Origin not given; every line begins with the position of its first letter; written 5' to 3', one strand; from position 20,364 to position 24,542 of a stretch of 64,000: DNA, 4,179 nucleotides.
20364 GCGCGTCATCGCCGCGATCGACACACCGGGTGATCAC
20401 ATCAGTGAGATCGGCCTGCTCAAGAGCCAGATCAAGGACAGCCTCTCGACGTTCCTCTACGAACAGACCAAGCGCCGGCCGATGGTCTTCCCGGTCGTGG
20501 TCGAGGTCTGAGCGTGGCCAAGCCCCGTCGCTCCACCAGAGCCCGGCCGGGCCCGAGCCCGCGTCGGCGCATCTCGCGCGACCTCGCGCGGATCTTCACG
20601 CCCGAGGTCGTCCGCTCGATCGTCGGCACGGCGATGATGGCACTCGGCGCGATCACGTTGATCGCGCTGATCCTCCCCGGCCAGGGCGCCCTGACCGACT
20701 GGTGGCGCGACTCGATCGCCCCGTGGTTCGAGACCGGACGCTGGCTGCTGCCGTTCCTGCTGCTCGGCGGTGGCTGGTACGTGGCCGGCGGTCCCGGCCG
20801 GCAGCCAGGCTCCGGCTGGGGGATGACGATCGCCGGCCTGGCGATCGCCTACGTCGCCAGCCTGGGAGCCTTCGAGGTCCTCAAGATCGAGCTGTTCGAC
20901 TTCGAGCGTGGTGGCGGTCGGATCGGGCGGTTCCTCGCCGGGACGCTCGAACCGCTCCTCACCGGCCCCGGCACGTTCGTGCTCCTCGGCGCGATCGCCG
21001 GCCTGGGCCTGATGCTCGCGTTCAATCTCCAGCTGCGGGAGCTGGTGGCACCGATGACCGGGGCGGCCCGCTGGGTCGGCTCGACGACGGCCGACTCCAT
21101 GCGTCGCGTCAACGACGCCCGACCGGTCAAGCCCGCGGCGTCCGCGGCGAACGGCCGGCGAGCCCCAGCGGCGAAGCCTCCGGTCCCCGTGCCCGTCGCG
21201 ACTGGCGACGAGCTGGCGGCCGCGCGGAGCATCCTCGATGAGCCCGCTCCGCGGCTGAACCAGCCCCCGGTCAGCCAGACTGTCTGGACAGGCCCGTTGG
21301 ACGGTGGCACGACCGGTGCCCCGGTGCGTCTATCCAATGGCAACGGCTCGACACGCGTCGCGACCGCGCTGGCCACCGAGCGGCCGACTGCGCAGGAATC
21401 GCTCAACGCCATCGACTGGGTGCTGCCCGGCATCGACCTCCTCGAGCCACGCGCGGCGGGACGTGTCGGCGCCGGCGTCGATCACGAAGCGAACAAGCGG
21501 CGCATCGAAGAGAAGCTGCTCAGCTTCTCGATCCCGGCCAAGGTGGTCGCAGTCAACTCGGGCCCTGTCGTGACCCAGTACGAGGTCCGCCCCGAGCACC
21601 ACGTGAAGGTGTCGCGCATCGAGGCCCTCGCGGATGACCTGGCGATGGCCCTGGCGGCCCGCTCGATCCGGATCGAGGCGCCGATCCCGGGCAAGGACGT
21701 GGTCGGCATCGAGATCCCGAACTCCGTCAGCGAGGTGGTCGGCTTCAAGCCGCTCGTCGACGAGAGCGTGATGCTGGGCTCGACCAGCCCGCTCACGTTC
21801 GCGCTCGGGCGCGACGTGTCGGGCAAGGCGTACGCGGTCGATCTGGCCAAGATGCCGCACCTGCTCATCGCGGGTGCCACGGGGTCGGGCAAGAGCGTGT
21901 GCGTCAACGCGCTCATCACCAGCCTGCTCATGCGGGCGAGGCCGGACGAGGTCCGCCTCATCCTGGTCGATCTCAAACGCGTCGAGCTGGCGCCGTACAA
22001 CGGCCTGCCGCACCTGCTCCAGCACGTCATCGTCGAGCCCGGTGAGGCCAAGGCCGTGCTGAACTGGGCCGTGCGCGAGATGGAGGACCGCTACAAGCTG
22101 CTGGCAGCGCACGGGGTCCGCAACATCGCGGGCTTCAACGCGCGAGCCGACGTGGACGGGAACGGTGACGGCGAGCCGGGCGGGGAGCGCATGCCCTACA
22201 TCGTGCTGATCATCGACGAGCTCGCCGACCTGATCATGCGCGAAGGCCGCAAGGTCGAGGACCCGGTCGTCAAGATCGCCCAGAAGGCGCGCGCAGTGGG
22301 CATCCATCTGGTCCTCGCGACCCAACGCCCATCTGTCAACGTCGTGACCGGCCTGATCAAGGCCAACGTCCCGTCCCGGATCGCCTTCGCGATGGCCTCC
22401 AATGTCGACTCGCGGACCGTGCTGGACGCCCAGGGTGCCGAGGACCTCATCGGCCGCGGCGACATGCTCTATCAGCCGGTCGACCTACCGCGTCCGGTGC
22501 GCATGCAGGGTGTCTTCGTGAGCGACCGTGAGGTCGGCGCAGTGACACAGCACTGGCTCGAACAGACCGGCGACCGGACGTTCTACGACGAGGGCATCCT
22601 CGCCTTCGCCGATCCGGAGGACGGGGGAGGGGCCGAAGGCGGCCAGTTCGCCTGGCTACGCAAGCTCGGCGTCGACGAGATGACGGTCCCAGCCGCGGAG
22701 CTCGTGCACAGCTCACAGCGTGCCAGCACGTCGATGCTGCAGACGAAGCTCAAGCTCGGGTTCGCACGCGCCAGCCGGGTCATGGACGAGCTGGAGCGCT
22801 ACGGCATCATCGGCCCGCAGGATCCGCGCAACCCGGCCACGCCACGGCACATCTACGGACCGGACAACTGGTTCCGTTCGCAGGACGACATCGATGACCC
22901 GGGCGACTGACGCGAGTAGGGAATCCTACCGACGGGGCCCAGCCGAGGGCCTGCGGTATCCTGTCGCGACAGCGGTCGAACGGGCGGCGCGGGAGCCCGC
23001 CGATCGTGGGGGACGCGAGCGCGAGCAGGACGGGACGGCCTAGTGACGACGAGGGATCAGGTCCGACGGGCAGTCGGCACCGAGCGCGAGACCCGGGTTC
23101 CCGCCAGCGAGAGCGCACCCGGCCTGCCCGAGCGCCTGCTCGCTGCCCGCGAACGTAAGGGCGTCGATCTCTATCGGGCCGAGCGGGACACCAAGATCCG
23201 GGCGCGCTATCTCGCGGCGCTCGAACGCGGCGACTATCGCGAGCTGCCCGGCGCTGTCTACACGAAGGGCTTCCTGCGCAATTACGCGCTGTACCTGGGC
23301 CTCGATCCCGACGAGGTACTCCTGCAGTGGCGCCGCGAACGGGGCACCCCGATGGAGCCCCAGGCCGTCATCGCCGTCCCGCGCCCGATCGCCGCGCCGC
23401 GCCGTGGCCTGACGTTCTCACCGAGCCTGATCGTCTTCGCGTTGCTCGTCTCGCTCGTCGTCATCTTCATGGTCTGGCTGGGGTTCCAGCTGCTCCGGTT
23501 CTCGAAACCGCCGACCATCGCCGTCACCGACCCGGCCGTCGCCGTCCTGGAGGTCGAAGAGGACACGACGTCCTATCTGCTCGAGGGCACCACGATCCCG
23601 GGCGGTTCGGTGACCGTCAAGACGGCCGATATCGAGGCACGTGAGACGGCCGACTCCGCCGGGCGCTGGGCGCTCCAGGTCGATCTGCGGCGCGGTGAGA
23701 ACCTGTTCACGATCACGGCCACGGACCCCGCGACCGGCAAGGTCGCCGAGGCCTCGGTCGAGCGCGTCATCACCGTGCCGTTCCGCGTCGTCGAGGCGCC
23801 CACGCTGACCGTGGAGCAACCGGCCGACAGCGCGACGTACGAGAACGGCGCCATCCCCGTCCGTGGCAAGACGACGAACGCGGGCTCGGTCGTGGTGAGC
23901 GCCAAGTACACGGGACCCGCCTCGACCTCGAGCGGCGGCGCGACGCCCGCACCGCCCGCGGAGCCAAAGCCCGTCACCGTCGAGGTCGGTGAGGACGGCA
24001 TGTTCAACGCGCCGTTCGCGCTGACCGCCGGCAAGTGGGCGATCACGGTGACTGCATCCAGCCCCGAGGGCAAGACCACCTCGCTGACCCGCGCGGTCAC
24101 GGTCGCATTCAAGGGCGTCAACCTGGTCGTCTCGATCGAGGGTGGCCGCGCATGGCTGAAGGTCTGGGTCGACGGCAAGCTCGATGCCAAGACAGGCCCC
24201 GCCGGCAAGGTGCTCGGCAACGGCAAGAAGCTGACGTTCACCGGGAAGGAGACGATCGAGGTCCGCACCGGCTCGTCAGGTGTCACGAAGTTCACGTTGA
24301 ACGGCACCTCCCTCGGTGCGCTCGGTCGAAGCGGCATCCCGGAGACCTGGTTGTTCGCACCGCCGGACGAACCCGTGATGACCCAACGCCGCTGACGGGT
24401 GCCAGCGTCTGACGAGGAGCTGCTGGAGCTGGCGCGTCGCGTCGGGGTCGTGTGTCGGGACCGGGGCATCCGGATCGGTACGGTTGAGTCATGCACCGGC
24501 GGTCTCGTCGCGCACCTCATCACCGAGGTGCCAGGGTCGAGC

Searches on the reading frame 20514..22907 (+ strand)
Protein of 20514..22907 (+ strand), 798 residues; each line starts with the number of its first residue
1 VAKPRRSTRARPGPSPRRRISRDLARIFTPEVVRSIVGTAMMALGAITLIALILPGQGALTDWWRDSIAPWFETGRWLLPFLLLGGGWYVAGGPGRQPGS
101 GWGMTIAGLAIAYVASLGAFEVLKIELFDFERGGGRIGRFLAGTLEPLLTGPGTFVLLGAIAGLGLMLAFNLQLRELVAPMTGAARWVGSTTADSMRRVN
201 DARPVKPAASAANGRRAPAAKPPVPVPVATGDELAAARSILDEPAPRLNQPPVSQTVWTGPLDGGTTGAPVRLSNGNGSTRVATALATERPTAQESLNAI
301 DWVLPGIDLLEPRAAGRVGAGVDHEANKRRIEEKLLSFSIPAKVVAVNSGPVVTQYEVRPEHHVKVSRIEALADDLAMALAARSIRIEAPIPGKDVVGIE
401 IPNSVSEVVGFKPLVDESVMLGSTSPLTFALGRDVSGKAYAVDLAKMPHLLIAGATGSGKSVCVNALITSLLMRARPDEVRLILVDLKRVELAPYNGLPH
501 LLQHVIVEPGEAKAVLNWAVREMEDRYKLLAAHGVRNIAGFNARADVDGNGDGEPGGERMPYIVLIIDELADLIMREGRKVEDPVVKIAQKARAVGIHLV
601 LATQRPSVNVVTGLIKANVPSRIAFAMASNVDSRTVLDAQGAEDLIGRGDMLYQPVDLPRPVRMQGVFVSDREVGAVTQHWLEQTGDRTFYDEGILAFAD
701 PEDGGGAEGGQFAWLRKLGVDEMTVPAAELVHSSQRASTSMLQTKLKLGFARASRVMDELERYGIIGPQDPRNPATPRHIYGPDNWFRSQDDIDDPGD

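Call 39: search_protein_families(library=pfam, proteins=[window:20514-22907:+], max_evalue=0.00001)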
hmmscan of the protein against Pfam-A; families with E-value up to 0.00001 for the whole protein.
window:20514-22907:+ (798 aa): 3 families
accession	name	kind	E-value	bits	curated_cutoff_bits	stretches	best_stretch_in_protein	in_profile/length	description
PF01580.24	FtsK_SpoIIIE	-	1.5e-60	204.9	24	1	424-608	15-221/221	FtsK/SpoIIIE family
PF17854.6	FtsK_alpha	-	4.6e-31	107.4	22.9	1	304-403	1-101/101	FtsK alpha domain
PF09397.16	FtsK_gamma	-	2e-16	59.9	30.6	1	721-773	4-56/63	Ftsk gamma domain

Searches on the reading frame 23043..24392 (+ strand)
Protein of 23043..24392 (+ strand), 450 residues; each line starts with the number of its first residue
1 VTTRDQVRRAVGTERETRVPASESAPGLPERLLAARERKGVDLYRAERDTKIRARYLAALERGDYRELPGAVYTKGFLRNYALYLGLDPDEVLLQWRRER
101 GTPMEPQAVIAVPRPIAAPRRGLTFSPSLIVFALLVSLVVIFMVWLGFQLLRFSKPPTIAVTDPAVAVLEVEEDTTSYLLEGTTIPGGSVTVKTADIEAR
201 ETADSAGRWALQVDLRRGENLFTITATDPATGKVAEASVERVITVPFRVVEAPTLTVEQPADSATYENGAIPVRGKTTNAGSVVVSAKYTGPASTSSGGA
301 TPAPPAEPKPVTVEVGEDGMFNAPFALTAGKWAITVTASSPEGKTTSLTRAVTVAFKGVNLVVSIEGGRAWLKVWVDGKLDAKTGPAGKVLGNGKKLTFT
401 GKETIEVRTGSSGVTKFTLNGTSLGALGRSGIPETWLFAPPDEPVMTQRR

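Call 39: search_protein_families(library=pfam, proteins=[window:23043-24392:+], max_evalue=0.00001)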
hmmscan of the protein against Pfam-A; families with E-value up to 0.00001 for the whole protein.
window:23043-24392:+ (450 aa): 2 families
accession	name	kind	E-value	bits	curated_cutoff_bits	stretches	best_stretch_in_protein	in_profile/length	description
PF13413.12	HTH_25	-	8.2e-23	80.5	24.6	1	32-92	2-62/62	Helix-turn-helix domain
PF09136.16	Glucodextran_B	-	6.7e-11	42.4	27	1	253-355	1-82/83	Glucodextranase, domain B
